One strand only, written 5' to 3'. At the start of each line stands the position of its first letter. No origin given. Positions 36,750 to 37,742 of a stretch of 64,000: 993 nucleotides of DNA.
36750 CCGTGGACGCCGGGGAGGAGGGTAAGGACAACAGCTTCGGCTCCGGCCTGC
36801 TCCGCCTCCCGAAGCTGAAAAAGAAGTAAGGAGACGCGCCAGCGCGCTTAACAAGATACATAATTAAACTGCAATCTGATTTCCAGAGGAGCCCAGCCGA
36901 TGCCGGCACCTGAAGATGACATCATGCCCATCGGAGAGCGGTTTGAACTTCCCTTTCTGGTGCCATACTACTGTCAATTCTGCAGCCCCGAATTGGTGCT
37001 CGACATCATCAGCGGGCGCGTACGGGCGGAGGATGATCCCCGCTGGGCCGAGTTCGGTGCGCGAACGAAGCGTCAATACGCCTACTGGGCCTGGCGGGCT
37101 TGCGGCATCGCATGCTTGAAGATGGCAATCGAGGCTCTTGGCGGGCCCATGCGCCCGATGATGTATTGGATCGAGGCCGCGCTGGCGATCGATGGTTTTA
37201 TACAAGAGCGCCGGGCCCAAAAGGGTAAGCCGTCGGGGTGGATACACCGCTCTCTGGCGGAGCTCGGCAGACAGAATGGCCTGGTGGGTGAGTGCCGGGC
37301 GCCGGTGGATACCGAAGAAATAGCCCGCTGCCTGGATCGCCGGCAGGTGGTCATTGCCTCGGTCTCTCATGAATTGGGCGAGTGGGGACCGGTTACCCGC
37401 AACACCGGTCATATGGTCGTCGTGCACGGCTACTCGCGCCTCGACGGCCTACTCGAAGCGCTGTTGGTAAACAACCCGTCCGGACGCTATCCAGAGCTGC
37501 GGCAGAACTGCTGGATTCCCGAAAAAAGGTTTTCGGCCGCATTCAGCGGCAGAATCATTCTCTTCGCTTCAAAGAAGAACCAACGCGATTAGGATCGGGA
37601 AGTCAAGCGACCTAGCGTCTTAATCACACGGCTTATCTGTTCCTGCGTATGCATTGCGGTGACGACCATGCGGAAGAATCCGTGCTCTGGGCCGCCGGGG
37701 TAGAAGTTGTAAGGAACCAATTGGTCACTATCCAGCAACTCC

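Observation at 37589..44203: Standalone alpha-oxoamine synthase divergent from a GAF-PAS sigma-54 activator, next to a TonB-dependent receptor with a 730-nt leader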

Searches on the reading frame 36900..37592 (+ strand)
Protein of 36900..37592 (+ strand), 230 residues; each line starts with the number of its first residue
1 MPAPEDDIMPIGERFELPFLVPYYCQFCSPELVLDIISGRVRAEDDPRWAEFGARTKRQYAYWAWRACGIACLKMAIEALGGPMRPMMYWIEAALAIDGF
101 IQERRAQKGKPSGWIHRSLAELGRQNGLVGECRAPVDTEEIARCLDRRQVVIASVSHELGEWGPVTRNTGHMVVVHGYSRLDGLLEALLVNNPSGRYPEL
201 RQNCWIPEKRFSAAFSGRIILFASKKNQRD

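Call 3: search_protein_families(library=pfam, proteins=[window:36900-37592:+])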
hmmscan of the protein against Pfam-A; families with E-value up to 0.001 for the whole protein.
window:36900-37592:+ (230 aa): 1 family
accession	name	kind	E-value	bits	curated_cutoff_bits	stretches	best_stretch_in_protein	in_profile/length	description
PF13529.12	Peptidase_C39_2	-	9.4e-07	29.9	24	1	62-193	11-142/143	Peptidase_C39 like family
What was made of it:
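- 36900..37592 (+): Cytoplasmic C39-like (papain-fold) cysteine peptidase, convergent with the AOS and overlapping its end. Pfam Peptidase_C39_2 (call 3).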

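Call 9: search_protein_families(library=ncbifam, proteins=[window:36900-37592:+])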
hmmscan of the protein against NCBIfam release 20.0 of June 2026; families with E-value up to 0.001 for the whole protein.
window:36900-37592:+ (230 aa): 0 families

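Call 60: search_solved_structures(query=window:36900-37592:+, max_evalue=1)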
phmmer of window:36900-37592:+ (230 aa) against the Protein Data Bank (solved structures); distinct sequences matched with E-value up to 1: 1.
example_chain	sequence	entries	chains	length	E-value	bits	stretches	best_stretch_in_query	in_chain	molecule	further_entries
9bk9_A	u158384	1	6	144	0.24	14.2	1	37-103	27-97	Rid family protein PA0814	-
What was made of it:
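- Tried and rejected: The C39-like protein has no solved relative by sequence (call 60).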
